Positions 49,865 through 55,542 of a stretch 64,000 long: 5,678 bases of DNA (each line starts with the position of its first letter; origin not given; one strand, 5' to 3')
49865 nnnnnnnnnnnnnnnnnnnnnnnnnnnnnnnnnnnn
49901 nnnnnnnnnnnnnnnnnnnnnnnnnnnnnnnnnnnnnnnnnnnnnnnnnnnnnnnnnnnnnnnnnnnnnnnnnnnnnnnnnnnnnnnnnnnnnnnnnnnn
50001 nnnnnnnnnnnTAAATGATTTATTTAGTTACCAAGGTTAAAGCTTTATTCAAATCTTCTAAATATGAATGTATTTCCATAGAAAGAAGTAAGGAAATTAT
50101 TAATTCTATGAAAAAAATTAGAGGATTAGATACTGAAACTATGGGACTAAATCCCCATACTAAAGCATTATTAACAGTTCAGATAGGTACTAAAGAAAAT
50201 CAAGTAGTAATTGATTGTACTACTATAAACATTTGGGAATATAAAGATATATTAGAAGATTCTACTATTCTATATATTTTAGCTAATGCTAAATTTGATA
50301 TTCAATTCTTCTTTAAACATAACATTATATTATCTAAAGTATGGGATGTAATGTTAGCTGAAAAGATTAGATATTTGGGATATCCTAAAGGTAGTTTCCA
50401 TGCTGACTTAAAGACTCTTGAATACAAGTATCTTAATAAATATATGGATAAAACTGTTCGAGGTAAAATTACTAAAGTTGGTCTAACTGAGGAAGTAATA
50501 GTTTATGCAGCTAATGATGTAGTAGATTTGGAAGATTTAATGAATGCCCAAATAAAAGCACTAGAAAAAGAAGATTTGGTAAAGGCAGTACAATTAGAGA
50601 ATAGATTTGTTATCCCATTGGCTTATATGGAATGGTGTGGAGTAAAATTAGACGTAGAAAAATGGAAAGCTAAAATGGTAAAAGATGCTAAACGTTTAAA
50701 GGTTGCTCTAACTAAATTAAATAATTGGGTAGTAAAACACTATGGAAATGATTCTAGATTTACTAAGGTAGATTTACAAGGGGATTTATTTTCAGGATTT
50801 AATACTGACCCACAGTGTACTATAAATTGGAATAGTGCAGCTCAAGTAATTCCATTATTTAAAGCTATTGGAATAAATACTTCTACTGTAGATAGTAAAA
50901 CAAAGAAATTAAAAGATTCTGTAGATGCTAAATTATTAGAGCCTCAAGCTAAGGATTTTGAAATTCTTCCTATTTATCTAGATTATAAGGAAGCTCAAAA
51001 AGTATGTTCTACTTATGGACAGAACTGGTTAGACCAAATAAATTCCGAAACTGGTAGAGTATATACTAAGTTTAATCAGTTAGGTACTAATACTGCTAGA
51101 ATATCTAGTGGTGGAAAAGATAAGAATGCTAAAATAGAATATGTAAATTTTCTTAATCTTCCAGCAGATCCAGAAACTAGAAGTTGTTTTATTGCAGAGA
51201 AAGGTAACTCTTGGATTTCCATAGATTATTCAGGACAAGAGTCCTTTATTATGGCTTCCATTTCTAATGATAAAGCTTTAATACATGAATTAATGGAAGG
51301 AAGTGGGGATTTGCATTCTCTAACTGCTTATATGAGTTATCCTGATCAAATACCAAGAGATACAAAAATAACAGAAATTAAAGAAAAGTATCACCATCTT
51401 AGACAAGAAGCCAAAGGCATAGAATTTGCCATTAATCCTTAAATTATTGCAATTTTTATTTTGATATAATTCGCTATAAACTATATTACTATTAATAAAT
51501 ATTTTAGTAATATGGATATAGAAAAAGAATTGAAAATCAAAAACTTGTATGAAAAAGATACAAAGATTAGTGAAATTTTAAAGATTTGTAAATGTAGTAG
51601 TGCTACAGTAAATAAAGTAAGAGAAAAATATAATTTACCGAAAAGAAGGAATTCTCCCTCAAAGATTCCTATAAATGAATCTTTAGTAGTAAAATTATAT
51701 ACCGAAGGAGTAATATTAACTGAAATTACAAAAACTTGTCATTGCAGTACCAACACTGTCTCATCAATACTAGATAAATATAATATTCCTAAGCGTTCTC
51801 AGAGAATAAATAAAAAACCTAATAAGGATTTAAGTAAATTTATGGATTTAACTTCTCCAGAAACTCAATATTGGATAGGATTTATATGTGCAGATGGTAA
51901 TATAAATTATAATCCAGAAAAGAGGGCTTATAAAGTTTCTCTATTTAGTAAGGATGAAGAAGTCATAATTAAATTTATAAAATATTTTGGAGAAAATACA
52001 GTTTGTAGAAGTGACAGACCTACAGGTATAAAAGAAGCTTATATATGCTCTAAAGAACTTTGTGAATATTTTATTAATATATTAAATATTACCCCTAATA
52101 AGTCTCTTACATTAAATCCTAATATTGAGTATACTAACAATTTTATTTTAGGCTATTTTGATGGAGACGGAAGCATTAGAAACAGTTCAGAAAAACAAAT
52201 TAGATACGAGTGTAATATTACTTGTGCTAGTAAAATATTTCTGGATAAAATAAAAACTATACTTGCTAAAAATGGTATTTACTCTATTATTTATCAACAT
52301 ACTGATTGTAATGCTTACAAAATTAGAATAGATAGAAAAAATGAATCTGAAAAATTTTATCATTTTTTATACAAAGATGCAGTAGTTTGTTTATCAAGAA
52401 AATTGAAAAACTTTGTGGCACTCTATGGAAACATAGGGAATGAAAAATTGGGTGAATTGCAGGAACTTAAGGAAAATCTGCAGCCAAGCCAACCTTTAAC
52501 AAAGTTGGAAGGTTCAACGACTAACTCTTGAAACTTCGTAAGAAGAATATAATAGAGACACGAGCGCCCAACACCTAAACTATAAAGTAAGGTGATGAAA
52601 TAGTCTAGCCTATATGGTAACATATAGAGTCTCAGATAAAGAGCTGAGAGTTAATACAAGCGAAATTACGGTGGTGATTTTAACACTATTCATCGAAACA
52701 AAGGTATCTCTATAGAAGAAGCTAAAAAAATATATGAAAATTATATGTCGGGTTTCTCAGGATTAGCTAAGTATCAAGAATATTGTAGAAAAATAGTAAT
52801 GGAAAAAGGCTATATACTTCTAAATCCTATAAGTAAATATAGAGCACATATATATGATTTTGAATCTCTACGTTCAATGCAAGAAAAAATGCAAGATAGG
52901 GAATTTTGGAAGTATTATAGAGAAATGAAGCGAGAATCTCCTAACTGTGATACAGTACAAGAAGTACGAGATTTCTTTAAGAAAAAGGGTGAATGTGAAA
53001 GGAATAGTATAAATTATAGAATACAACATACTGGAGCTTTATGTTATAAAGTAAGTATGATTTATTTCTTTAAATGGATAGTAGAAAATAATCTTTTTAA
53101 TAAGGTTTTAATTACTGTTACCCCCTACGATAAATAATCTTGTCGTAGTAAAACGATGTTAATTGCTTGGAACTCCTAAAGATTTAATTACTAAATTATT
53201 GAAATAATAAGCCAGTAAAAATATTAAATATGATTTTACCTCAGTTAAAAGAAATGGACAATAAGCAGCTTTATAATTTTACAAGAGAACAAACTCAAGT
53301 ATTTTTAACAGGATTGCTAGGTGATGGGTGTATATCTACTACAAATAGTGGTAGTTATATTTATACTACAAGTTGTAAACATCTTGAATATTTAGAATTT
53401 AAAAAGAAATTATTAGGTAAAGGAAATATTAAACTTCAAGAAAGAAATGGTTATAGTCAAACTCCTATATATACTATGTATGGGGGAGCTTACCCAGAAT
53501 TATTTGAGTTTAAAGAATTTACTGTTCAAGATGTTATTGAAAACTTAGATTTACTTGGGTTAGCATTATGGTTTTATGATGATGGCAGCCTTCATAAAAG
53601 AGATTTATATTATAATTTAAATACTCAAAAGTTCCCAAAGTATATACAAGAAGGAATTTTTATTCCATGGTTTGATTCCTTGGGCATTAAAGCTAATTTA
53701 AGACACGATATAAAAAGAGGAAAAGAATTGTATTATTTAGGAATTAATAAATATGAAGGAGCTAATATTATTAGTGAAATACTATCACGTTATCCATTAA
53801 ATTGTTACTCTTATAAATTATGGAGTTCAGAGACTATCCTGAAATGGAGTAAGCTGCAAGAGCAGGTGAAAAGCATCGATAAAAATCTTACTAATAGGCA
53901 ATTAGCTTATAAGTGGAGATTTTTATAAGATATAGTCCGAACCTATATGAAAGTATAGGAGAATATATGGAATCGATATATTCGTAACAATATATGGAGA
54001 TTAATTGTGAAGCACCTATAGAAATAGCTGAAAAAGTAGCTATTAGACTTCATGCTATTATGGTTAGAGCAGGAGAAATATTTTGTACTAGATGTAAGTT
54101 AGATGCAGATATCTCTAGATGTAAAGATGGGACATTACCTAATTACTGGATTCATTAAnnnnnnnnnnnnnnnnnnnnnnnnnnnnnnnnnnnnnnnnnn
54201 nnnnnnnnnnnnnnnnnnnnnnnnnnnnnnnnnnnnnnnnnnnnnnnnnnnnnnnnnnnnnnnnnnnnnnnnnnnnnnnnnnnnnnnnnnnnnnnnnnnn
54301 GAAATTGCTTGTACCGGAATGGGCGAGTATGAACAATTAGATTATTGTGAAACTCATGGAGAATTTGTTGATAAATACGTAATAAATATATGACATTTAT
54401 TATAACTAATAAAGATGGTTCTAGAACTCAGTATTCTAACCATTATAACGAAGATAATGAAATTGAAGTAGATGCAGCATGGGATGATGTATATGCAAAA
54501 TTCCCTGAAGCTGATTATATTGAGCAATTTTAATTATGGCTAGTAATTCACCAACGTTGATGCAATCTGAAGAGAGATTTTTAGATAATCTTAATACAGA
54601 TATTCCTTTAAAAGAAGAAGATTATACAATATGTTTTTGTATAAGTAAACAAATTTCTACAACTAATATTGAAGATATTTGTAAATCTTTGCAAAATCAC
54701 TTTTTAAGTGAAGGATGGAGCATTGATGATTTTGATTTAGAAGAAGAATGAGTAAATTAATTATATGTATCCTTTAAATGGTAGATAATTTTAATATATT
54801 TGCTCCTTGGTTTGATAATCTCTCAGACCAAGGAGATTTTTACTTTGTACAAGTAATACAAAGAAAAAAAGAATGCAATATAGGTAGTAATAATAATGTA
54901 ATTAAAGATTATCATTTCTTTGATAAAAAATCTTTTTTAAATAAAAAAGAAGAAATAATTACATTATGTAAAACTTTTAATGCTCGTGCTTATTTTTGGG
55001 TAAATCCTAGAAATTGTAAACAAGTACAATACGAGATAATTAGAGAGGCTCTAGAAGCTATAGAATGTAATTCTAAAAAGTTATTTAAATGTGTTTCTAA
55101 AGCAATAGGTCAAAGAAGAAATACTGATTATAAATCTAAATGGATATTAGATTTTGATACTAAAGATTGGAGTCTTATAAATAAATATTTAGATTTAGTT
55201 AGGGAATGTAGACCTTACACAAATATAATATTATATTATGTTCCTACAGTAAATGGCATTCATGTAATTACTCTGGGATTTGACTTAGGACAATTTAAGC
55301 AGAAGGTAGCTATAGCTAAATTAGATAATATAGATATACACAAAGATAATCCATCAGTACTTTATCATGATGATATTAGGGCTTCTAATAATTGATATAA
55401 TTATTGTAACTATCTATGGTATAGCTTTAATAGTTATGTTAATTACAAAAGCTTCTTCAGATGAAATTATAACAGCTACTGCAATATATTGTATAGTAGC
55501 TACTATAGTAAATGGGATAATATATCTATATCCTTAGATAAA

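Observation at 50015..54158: T7-like family A DNA polymerase split into three exons by two introns, each with a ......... homing endonuclease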

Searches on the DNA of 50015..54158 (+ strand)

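Call 7: search_dna_similar(query=window:50015-54158:+, collection=phages, mode=distant, max_rows=20)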
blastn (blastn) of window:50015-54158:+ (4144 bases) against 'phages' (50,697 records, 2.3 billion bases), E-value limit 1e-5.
Records with a match: 62; places in all: 65; records where one place covers at least 80% of the query: 0.
Best place of each record, by identity: 95-99% 1; 90-95% 1; 80-90% 2; 60-80% 58.
By first word of the organism name: Flavobacterium 22; Bacteroides 16; uncultured 14; IAS 2; Bacillus 2; Bacteriophage 1; Kolpuevirus 1; Leptolyngbya 1; Staphylococcus 1; Clostridium 1; and 1 more.
By host as written in the record: - 15; Bacteroides intestinalis DSM 108646 13; Flavobacterium psychrophilum 950106-1/1 8; Flavobacterium psychrophilum strain FPS-D10 3; Homo sapiens 2; Bacteroides intestinalis APC919/174 2; Bacteroides cellulosilyticus 2; Flavobacterium psychrophilum FPS-D15 2; and 12 more.
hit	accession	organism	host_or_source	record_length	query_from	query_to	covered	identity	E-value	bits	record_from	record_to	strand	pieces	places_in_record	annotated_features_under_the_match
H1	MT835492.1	Bacteriophage sp.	human fecal samples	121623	1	4144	70%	98.0%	0e+0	4950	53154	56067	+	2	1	record has no annotation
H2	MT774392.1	uncultured phage cr128_1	human feces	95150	735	4111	44%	72.3%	0e+0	930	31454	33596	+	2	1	DNA polymerase I | hypothetical protein (x2)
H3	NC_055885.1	uncultured phage cr128_1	human feces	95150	735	4111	44%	72.3%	0e+0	930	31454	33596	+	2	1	DNA polymerase I | hypothetical protein (x2)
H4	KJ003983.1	IAS virus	Homo sapiens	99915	113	4144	47%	67.8%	5e-107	591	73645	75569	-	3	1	record has no annotation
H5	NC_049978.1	IAS virus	Homo sapiens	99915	113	4144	47%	67.8%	5e-107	591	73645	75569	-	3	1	DNA polymerase I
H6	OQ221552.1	Bacteroides phage PhiCrAssBcn17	Bacteroides intestinalis DSM 108646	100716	466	4143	38%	68.1%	2e-62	509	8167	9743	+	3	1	DNA polymerase I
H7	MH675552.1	Bacteroides phage crAss001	Bacteroides intestinalis APC919/174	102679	466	4143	38%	68.0%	2e-62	500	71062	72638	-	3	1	DNA polymerase I | hypothetical protein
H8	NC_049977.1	Bacteroides phage crAss001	Bacteroides intestinalis APC919/174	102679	466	4143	38%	68.0%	2e-62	500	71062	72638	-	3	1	DNA polymerase I | hypothetical protein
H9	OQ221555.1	Bacteroides phage PhiCrAssBcn20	Bacteroides intestinalis DSM 108646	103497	466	4143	38%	68.0%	2e-62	500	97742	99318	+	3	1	DNA polymerase I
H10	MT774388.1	uncultured phage cr112_1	human feces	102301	466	4143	38%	67.8%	7e-61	482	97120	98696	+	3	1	DNA polymerase I | hypothetical protein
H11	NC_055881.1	uncultured phage cr112_1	human feces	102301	466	4143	38%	67.8%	7e-61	482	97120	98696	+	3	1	DNA polymerase I | hypothetical protein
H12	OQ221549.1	Bacteroides phage PhiCrAssBcn14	Bacteroides intestinalis DSM 108646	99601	961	2741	9%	70.6%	2e-16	164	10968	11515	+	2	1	hypothetical protein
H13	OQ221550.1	Bacteroides phage PhiCrAssBcn15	Bacteroides intestinalis DSM 108646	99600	961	2741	9%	70.6%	2e-16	164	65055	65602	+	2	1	hypothetical protein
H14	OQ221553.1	Bacteroides phage PhiCrAssBcn18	Bacteroides intestinalis DSM 108646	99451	961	2741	9%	70.6%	2e-16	164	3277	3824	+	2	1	hypothetical protein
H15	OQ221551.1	Bacteroides phage PhiCrAssBcn16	Bacteroides intestinalis DSM 108646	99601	961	2741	9%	70.6%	2e-16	164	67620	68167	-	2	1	hypothetical protein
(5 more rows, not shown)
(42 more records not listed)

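Call 8: get_annotated_region(hit=H1, flank=1500)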
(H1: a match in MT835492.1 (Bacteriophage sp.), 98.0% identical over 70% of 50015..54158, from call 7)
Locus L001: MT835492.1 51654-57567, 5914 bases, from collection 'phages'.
description: UNVERIFIED: Bacteriophage sp. clone scaffold_35 genomic sequence.
organism: Bacteriophage sp. (NCBI taxid 38018)
taxonomy: Viruses
host: -; source: human fecal samples; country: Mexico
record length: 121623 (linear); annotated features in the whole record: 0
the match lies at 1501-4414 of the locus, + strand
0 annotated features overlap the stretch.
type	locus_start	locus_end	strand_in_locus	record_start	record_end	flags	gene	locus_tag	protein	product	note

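Call 9: get_annotated_region(hit=H3, flank=2500)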
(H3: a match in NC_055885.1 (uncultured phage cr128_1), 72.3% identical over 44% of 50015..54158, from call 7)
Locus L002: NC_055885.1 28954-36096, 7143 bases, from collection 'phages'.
description: CrAssphage cr128_1, complete genome.
organism: uncultured phage cr128_1 (NCBI taxid 2772076)
taxonomy: Viruses; Duplodnaviria; Heunggongvirae; Uroviricota; Caudoviricetes; Crassvirales; Steigviridae; Asinivirinae; Mahlunavirus; Mahlunavirus rarus
host: -; source: human feces; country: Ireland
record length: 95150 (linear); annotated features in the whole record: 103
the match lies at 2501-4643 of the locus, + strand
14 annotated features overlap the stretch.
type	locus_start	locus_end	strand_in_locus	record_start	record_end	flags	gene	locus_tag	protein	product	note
CDS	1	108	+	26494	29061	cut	-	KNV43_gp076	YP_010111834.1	vitamin B12-dependent ribonucleotide reductase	gp_25401; Vitamin B12-dependent ribonucleotide reductase [phiCrAss001]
CDS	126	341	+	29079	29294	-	-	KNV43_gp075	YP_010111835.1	hypothetical protein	gp_25402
CDS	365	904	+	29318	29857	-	-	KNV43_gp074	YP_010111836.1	dUTP diphosphatase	gp_25403; dUTP diphosphatase [phiCrAss001]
CDS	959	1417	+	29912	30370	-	-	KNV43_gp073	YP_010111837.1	aspartyl protease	gp_25404; Aspartyl protease [phiCrAss001]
CDS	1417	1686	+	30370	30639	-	-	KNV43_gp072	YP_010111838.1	muconolactone isomerase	gp_25405; Muconolactone isomerase [phiCrAss001]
CDS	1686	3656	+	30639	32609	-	-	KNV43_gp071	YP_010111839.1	DNA polymerase I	gp_25406; DNA polymerase I [phiCrAss001]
CDS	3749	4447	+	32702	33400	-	-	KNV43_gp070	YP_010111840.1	hypothetical protein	gp_25407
CDS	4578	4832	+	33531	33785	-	-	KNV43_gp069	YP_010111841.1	hypothetical protein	gp_25408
CDS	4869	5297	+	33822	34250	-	-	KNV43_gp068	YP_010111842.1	VOG4966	gp_25409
CDS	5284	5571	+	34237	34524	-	-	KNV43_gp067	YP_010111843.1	hypothetical protein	gp_25410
CDS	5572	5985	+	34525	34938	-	-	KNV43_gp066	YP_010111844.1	phosphoheptose isomerase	gp_25411; Polynucleotide kinase/Phosphatase [phiCrAss001]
CDS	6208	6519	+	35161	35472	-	-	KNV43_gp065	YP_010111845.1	hypothetical protein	gp_25412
CDS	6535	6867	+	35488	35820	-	-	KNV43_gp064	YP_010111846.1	hypothetical protein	gp_25413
CDS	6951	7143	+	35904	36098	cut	-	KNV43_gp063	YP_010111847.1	hypothetical protein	gp_25414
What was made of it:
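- Closest known: Group I introns and inteins of crAss-like phages. Different: GenBank annotates cr128_1 as a truncated 'DNA polymerase I' plus hypothetical proteins (call 9).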

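Call 10: get_annotated_region(hit=H5, flank=1500)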
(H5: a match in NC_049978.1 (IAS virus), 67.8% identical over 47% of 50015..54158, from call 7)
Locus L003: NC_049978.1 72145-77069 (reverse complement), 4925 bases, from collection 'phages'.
description: IAS virus, complete genome.
organism: IAS virus (NCBI taxid 1450749)
taxonomy: Viruses; Duplodnaviria; Heunggongvirae; Uroviricota; Caudoviricetes; Crassvirales; Steigviridae; Asinivirinae; Paundivirus; Paundivirus hollandii
host: Homo sapiens; source: stool samples; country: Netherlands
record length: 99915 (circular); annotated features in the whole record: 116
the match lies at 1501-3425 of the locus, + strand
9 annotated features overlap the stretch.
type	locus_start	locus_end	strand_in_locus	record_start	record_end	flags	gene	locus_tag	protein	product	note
CDS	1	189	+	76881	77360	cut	-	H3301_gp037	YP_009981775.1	4Fe-4S cluster-binding domain-containing protein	-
CDS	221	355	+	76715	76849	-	-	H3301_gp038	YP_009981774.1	hypothetical protein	-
CDS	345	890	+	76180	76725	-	-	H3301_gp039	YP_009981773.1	dUTP diphosphatase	-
CDS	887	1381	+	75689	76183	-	-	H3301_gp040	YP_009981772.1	aspartyl protease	-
CDS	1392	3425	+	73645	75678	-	-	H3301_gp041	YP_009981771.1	DNA polymerase I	-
CDS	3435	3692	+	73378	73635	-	-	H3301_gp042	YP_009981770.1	putative early protein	-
CDS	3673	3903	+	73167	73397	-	-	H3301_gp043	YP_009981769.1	hypothetical protein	-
CDS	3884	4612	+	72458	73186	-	-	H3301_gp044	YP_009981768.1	RNA ligase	-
CDS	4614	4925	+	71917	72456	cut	-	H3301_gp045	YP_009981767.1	His-Xaa-Ser system radical SAM maturase HxsC-like protein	-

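Call 11: get_annotated_region(hit=H8, flank=1500)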
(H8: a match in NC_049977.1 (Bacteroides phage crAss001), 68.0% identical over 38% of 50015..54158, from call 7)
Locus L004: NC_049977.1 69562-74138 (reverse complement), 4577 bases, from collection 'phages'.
description: Bacteroides phage crAss001, complete genome.
organism: Bacteroides phage crAss001 (NCBI taxid 2301731)
taxonomy: Viruses; Duplodnaviria; Heunggongvirae; Uroviricota; Caudoviricetes; Crassvirales; Steigviridae; Asinivirinae; Kehishuvirus; Kehishuvirus primarius
host: Bacteroides intestinalis APC919/174; source: -; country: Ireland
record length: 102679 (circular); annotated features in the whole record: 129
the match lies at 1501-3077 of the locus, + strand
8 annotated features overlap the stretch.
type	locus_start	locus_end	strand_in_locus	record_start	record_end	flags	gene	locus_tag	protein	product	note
CDS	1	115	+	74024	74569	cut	-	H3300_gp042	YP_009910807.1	HNH endonuclease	Gp67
CDS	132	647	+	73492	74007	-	-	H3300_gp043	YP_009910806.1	aspartyl protease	Gp66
CDS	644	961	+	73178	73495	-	-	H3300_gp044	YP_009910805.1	muconolactone isomerase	Gp65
CDS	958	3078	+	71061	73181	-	-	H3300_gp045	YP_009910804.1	DNA polymerase I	Gp64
CDS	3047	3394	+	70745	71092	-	-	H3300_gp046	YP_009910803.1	hypothetical protein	Gp63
CDS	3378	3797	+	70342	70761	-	-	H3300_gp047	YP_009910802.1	hypothetical protein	Gp62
CDS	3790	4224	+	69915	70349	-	-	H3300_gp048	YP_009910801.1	polynucleotide kinase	Gp61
CDS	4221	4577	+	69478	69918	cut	-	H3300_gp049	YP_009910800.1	phosphoheptose isomerase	Gp60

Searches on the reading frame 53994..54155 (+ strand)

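Call 6: search_protein_families(library=pfam, proteins=[window:53994-54155:+], max_evalue=0.1)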
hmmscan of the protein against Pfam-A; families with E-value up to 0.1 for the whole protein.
window:53994-54155:+ (54 aa): 1 family
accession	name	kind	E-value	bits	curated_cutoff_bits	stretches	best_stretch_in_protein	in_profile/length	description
PF21905.1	Zf-Nsp1alpha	-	0.026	14.5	27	1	24-34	9-19/42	Nsp1alpha N-terminal zinc finger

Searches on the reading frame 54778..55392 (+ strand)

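Call 60: search_protein_families(library=phrogs, proteins=[window:54778-55392:+], max_evalue=0.00001)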
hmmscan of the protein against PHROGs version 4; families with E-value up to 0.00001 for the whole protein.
window:54778-55392:+ (205 aa): 1 family
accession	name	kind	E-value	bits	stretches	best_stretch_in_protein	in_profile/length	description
phrog_14949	-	unknown function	1.9e-19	71.2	1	1-200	4-239/240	-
